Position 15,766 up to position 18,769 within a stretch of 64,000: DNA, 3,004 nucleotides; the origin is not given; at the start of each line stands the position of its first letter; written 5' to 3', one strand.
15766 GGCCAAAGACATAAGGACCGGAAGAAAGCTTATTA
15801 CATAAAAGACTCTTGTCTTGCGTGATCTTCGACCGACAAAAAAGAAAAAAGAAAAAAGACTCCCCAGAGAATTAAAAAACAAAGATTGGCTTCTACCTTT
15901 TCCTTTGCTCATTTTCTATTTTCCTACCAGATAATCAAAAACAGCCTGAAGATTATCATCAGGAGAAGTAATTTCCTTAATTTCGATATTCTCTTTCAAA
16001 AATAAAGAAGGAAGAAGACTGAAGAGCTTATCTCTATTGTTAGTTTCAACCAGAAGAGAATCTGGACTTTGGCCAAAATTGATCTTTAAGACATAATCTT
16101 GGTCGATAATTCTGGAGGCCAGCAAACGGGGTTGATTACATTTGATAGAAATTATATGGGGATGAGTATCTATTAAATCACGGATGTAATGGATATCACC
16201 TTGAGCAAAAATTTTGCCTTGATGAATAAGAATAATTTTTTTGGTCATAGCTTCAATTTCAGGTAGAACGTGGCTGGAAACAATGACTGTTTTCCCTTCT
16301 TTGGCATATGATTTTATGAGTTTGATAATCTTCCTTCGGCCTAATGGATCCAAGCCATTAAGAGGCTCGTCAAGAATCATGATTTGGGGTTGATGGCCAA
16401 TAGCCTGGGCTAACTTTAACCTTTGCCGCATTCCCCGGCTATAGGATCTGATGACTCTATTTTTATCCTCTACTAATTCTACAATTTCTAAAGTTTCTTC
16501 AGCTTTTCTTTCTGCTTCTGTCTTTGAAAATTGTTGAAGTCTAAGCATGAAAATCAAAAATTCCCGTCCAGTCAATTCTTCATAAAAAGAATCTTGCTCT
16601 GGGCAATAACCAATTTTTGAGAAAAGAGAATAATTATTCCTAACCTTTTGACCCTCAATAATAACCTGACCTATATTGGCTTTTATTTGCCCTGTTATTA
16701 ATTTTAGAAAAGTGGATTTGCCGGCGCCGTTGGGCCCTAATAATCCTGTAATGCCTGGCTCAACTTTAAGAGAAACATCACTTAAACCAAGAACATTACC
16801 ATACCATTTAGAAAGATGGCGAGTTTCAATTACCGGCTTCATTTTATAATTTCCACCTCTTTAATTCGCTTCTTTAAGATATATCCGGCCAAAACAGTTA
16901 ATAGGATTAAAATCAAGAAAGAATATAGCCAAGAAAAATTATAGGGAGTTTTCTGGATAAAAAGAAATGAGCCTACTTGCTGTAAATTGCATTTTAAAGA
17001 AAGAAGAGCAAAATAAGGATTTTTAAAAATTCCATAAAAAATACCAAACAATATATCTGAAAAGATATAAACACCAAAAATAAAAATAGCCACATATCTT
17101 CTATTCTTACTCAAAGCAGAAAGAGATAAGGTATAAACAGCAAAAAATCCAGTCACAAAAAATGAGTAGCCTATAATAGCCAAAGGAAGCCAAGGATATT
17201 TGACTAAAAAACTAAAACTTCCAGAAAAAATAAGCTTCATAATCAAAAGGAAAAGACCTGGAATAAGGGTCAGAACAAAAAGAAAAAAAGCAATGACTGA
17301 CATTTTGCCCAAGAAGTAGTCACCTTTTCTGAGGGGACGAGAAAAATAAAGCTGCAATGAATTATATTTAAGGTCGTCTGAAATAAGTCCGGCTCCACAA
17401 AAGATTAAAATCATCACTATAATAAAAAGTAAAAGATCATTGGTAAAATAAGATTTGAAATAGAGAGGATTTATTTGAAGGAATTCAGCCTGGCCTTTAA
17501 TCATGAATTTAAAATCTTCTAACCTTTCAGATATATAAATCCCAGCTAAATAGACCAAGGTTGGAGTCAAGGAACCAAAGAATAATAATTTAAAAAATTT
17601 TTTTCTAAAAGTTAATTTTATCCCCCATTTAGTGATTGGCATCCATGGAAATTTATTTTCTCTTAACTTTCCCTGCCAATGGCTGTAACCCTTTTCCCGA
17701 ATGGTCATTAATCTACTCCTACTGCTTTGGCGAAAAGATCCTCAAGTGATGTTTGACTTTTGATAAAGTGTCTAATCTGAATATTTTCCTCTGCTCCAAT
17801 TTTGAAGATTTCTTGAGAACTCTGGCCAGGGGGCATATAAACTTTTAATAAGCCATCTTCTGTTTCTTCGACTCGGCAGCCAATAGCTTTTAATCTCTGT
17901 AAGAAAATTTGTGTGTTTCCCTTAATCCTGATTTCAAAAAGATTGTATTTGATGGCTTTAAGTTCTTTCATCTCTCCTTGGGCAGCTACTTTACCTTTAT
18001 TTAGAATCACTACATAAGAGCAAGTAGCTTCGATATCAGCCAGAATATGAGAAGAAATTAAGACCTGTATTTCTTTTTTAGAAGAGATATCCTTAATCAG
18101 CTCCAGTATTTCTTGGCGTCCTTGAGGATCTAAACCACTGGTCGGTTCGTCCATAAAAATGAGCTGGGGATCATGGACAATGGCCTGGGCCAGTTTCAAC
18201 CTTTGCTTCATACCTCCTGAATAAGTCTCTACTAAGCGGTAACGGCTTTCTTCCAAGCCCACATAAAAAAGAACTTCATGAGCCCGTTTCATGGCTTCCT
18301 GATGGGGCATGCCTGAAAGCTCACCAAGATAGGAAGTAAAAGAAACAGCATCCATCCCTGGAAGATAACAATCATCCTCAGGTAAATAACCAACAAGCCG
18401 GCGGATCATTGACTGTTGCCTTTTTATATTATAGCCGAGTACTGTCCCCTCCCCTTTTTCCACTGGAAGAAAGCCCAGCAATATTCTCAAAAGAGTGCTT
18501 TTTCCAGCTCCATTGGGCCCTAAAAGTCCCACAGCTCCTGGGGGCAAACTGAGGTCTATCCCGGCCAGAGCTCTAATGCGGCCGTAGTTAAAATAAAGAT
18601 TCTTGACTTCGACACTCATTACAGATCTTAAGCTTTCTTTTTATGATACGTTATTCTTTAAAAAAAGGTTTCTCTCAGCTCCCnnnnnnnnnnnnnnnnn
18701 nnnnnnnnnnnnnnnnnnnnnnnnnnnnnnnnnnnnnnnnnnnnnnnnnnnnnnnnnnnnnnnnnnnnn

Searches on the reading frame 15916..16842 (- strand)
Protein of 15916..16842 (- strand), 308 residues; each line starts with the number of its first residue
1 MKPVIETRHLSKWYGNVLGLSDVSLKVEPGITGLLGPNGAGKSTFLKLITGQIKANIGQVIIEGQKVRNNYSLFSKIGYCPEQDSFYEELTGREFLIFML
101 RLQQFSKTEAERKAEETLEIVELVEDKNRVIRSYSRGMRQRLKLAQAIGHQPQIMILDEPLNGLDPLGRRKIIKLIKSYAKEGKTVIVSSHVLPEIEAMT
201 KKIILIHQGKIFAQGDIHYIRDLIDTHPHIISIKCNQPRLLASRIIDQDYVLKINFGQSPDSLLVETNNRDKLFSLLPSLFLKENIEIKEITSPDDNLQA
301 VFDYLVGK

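Call 37: search_protein_families(library=ncbifam, proteins=[window:15916-16842:-], max_evalue=0.00001)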
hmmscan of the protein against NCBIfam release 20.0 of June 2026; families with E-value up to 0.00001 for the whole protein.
window:15916-16842:- (308 aa): 182 families (the best 25 are shown)
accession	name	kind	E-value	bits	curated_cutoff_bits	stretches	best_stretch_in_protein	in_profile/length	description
TIGR01188.1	drrA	subfamily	1.2e-59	202.1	312.45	1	12-305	1-300/302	daunorubicin resistance ABC transporter, ATP-binding protein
TIGR03522.1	GldA_ABC_ATP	equivalog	5.6e-55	186.9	402.6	1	5-302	3-297/301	gliding motility-associated ABC transporter ATP-binding subunit GldA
TIGR03740.1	galliderm_ABC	subfamily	2.5e-51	174.5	309.75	1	6-224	2-215/223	lantibiotic protection ABC transporter ATP-binding subunit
TIGR03864.1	PQQ_ABC_ATP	hypoth_equivalog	6.6e-43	146.8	302.25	1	5-222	2-221/236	ABC transporter, ATP-binding subunit, PQQ-dependent alcohol dehydrogenase system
NF033858.1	ABC2_perm_RbbA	equivalog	5e-41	140.5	1050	1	3-216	265-480/909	ribosome-associated ATPase/putative transporter RbbA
TIGR04406.1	LPS_export_lptB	equivalog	8.7e-38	130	240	1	5-220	2-222/239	LPS export ABC transporter ATP-binding protein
NF010059.0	PRK13536.1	equivalog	5.6e-37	127.3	549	1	5-245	44-285/342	nodulation factor ABC transporter ATP-binding protein NodI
NF010060.0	PRK13537.1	equivalog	1.5e-36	125.9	521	1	3-221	14-234/314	nodulation factor ABC transporter ATP-binding protein NodI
TIGR04521.1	ECF_ATPase_2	equivalog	1.9e-35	122.3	330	1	19-219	20-231/279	energy-coupling factor transporter ATPase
TIGR01288.1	nodI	equivalog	4.4e-35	121.1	424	1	5-246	5-247/303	nodulation factor ABC transporter ATP-binding protein NodI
TIGR00968.1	3a0106s01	subfamily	8e-34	117.2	342.75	1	6-215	2-213/237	sulfate ABC transporter ATP-binding protein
TIGR02673.1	FtsE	equivalog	5.7e-33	114.4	264.85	1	4-210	1-214/214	cell division ATP-binding protein FtsE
NF007027.0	PRK09493.1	equivalog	2.9e-32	111.9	379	1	4-218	1-221/240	glutamine ABC transporter ATP-binding protein GlnQ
NF047565.1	PSM_export_PmtA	equivalog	1.5e-31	109.8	350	1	5-220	3-215/282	phenol-soluble modulin export ABC transporter ATP-binding protein PmtA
TIGR01257.1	rim_protein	equivalog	1.5e-31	108.3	4012.85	1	27-238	1962-2174/2272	rim ABC transporter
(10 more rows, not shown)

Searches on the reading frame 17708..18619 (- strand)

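Call 37: search_protein_families(library=ncbifam, proteins=[window:17708-18619:-], max_evalue=0.00001)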
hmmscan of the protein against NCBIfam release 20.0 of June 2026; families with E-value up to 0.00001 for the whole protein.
window:17708-18619:- (303 aa): 183 families (the best 25 are shown)
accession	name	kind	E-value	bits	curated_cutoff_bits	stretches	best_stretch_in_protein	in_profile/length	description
TIGR01188.1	drrA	subfamily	1e-63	215.4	312.45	1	11-301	2-302/302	daunorubicin resistance ABC transporter, ATP-binding protein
TIGR03522.1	GldA_ABC_ATP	equivalog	9.1e-59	199.3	402.6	1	1-297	1-298/301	gliding motility-associated ABC transporter ATP-binding subunit GldA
TIGR03864.1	PQQ_ABC_ATP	hypoth_equivalog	3.3e-47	160.9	302.25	1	3-222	2-221/236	ABC transporter, ATP-binding subunit, PQQ-dependent alcohol dehydrogenase system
NF033858.1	ABC2_perm_RbbA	equivalog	8.3e-40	136.5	1050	1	3-222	2-226/909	ribosome-associated ATPase/putative transporter RbbA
TIGR03740.1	galliderm_ABC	subfamily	1.1e-38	133.1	309.75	1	4-222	2-213/223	lantibiotic protection ABC transporter ATP-binding subunit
NF010060.0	PRK13537.1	equivalog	8.1e-38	130.1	521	1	3-301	16-309/314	nodulation factor ABC transporter ATP-binding protein NodI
TIGR04520.1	ECF_ATPase_1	equivalog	2.7e-37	128.7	315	1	3-251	1-255/269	energy-coupling factor transporter ATPase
NF010059.0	PRK13536.1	equivalog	5.2e-36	124.1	549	1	3-301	44-337/342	nodulation factor ABC transporter ATP-binding protein NodI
TIGR04521.1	ECF_ATPase_2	equivalog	1e-35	123.2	330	1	14-251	17-264/279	energy-coupling factor transporter ATPase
NF047565.1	PSM_export_PmtA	equivalog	9.9e-35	120.2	350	1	2-260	2-250/282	phenol-soluble modulin export ABC transporter ATP-binding protein PmtA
NF010171.0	PRK13652.1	equivalog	6.7e-34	117.2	476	1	3-227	4-232/277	cobalt transporter ATP-binding subunit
NF010156.0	PRK13635.1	equivalog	3.4e-33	115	392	1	3-232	6-239/279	energy-coupling factor ABC transporter ATP-binding protein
TIGR01288.1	nodI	equivalog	3.6e-33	114.9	424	1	19-298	21-295/303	nodulation factor ABC transporter ATP-binding protein NodI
TIGR03873.1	F420-0_ABC_ATP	hypoth_equivalog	6.7e-33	114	372.4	1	5-219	4-223/256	putative F420-0 ABC transporter ATP-binding protein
TIGR02315.1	ABC_phnC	equivalog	1.2e-32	113.3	266.1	1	3-222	2-235/243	phosphonate ABC transporter ATP-binding protein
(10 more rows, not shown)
